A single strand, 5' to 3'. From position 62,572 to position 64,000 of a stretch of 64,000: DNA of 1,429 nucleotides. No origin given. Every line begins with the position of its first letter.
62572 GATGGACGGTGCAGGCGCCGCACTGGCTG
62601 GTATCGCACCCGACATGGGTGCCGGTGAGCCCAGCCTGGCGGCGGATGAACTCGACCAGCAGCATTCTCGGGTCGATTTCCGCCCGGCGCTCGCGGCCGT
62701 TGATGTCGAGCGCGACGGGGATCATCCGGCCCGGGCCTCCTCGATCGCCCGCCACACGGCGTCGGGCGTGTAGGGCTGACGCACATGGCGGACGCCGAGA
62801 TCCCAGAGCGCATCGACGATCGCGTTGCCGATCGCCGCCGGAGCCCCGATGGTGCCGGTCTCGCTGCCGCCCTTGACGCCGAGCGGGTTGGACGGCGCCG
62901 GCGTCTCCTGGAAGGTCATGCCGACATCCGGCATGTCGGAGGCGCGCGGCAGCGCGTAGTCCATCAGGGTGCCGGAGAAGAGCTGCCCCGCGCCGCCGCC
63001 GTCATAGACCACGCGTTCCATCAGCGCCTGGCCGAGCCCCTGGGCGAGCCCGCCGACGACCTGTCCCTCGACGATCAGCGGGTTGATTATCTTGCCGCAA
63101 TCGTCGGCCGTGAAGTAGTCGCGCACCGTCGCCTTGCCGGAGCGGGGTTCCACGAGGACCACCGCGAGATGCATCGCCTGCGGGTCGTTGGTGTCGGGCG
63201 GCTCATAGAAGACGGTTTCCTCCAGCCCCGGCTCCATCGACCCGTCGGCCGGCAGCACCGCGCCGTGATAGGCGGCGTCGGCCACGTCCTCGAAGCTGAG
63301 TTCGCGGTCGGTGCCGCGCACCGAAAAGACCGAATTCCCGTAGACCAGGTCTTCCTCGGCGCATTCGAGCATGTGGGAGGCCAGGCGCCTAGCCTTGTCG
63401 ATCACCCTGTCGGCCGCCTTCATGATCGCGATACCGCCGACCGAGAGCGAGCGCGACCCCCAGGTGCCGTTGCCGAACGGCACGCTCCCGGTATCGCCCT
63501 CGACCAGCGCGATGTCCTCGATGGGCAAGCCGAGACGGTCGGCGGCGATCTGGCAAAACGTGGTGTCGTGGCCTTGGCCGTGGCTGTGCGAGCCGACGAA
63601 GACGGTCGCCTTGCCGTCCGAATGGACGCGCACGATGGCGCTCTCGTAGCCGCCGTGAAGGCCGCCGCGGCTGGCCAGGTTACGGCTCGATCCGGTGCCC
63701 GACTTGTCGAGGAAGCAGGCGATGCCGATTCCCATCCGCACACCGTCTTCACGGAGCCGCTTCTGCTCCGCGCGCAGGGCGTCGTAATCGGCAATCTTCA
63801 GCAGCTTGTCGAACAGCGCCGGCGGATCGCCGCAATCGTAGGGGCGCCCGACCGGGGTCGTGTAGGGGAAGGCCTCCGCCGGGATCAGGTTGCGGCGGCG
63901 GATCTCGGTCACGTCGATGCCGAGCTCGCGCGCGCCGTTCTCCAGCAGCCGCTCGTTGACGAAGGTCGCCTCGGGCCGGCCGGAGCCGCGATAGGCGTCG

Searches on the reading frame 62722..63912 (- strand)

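Call 24: search_protein_families(library=pfam, proteins=[window:62722-63912:-], max_evalue=0.0001)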
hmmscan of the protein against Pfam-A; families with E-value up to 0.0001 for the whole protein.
window:62722-63912:- (396 aa): 1 family
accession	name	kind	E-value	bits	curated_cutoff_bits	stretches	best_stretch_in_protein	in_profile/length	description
PF20256.3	MoCoBD_2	-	3.1e-85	286.6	27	1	37-328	2-283/283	Molybdopterin cofactor-binding domain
